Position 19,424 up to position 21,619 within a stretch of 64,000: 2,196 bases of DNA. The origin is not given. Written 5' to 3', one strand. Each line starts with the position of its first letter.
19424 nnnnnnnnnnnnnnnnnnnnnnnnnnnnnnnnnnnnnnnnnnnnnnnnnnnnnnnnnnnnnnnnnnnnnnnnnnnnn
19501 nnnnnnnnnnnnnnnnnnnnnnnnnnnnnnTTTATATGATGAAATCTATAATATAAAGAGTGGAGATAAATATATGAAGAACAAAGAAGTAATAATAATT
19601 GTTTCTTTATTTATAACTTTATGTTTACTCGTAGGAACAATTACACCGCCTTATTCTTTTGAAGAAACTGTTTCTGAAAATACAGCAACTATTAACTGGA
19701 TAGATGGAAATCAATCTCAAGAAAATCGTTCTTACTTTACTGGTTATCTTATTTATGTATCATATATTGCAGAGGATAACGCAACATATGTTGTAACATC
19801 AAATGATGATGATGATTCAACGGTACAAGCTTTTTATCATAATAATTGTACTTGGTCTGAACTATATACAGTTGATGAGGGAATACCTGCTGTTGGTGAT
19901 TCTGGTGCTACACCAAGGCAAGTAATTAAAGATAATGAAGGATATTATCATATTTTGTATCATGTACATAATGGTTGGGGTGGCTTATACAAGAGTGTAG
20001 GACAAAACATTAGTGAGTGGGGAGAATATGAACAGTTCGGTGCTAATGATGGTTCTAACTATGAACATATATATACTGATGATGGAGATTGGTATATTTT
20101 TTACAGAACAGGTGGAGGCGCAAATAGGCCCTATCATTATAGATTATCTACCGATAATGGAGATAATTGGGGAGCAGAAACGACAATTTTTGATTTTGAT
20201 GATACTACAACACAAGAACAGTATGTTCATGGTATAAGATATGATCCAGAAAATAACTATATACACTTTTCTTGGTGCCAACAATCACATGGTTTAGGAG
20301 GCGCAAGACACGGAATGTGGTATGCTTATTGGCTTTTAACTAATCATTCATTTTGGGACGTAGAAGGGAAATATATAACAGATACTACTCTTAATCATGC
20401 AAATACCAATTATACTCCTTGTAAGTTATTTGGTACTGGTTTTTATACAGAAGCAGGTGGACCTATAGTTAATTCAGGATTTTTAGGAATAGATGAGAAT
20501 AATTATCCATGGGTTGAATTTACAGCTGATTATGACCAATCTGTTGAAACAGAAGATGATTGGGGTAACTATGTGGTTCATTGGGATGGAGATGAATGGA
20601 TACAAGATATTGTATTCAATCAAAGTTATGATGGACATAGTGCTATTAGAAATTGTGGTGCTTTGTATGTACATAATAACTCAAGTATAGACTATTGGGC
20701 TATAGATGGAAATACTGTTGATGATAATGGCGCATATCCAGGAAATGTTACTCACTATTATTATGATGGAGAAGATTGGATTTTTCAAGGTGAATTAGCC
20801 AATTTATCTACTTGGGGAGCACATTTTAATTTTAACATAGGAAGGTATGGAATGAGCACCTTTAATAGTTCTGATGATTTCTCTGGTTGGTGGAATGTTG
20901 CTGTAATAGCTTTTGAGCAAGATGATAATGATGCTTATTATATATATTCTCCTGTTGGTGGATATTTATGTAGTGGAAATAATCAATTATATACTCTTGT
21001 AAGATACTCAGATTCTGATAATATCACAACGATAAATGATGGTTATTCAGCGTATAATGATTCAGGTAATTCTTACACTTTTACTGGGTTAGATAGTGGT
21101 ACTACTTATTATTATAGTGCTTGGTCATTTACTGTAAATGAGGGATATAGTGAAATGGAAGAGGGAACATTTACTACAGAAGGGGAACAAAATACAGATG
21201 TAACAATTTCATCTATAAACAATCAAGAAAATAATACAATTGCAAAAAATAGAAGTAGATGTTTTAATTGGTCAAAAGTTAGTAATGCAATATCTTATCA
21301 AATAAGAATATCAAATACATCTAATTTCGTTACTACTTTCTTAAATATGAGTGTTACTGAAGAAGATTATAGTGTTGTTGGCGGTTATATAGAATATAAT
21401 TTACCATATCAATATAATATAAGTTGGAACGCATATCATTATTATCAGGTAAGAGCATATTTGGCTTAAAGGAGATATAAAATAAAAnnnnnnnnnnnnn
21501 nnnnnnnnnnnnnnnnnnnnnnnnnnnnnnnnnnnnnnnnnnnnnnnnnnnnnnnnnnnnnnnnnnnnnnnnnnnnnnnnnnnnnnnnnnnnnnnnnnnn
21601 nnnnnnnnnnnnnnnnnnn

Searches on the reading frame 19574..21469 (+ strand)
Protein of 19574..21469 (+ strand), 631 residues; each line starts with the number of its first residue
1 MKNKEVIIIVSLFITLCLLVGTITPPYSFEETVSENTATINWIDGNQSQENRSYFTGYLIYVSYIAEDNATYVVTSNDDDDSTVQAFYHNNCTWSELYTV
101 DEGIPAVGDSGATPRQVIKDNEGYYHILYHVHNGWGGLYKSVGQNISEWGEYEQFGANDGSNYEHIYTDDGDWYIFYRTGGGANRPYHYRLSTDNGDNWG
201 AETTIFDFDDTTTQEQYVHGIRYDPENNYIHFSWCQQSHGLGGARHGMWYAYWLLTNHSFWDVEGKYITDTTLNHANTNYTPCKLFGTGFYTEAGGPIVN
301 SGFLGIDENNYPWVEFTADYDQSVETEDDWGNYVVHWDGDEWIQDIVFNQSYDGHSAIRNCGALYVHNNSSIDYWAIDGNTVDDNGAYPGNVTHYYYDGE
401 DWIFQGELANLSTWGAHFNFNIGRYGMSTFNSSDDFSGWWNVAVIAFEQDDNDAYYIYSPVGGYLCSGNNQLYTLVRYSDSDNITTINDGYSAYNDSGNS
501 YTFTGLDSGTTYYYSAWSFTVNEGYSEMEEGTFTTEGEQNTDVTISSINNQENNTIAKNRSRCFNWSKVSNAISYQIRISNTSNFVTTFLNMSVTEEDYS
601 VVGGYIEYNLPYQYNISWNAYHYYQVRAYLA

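Call 7: search_protein_families(library=pfam, proteins=[window:19574-21469:+], max_evalue=0.01)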
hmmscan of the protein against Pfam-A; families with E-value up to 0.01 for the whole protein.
window:19574-21469:+ (631 aa): 2 families
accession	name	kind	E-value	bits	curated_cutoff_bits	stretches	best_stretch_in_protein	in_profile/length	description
PF15892.11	BNR_4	-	2.7e-11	43.8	27.3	1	61-344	3-266/272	BNR repeat-containing family member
PF16378.10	DUF4988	-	0.0059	16.9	30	1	103-172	102-169/183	Domain of unknown function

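Call 92: search_protein_families(library=phrogs, proteins=[window:19574-21469:+], max_evalue=0.01)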
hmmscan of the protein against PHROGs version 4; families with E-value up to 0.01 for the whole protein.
window:19574-21469:+ (631 aa): 0 families
